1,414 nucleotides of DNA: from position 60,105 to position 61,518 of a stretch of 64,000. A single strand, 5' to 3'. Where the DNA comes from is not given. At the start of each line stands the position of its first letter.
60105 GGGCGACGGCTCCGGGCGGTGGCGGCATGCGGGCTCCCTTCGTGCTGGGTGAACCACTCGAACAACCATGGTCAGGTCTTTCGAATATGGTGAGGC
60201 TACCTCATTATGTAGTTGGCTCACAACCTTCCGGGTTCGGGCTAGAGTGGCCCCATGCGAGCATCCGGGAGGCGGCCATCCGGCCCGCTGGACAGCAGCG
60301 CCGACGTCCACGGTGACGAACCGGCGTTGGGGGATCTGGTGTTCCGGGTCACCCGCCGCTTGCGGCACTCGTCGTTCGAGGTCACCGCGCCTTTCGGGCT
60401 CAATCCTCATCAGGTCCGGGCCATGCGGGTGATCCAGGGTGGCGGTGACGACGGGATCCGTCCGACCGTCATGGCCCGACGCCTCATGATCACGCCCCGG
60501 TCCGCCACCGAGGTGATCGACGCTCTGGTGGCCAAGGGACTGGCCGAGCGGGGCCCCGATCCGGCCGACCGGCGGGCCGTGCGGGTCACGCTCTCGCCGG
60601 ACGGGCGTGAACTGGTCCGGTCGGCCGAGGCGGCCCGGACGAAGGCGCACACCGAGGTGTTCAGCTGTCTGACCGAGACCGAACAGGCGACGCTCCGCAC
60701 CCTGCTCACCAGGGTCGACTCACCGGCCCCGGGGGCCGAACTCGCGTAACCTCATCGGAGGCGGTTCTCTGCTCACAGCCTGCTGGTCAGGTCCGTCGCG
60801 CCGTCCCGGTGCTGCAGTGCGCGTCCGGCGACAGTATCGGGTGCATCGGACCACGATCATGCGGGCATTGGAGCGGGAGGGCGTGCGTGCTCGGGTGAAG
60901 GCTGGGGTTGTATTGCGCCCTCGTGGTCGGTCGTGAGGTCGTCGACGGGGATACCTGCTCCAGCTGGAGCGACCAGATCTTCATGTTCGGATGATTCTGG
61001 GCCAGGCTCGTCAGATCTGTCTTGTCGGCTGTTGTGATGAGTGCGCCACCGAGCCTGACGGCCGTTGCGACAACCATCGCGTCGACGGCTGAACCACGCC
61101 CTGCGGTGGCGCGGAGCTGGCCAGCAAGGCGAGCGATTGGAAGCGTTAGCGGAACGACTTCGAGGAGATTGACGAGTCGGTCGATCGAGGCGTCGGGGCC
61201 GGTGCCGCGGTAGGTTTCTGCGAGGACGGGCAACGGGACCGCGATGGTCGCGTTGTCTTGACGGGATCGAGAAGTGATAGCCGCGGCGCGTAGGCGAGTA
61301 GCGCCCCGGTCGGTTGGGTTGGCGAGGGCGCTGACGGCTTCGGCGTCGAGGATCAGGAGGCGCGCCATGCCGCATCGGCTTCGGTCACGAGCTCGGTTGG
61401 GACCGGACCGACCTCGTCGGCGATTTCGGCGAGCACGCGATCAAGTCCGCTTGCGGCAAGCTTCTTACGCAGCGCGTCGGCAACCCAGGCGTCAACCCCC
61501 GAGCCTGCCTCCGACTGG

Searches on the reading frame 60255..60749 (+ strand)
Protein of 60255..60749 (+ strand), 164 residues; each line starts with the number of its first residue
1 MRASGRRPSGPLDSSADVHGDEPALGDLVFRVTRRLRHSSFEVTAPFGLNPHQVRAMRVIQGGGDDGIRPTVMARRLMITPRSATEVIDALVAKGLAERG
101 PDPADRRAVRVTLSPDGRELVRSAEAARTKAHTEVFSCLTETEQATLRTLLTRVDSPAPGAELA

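Call 72: search_protein_families(library=pfam, proteins=[window:60255-60749:+], max_evalue=0.001)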
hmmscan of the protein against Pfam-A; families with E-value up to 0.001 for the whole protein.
window:60255-60749:+ (164 aa): 3 families
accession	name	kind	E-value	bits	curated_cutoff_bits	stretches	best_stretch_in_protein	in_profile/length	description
PF12802.13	MarR_2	-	5e-11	43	27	1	47-108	1-61/61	MarR family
PF01047.28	MarR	-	4.3e-08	33.4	24.6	1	51-109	3-59/59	MarR family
PF13463.12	HTH_27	-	9.8e-05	23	22.2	1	49-117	1-68/68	Winged helix DNA-binding domain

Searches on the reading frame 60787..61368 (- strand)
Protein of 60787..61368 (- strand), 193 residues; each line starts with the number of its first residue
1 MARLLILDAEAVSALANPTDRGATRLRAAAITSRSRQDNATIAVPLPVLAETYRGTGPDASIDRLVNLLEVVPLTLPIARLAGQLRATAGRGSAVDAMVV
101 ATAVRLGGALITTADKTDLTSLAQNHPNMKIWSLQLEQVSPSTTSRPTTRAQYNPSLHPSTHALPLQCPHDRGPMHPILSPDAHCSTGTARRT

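Call 50: search_protein_families(library=pfam, proteins=[window:60787-61368:-], max_evalue=0.001)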
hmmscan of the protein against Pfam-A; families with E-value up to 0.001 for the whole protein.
window:60787-61368:- (193 aa): 1 family
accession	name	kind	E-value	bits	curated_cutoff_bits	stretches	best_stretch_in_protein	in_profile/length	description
PF01850.27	PIN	-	3.8e-09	37.6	23.6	1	7-116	3-112/120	PIN domain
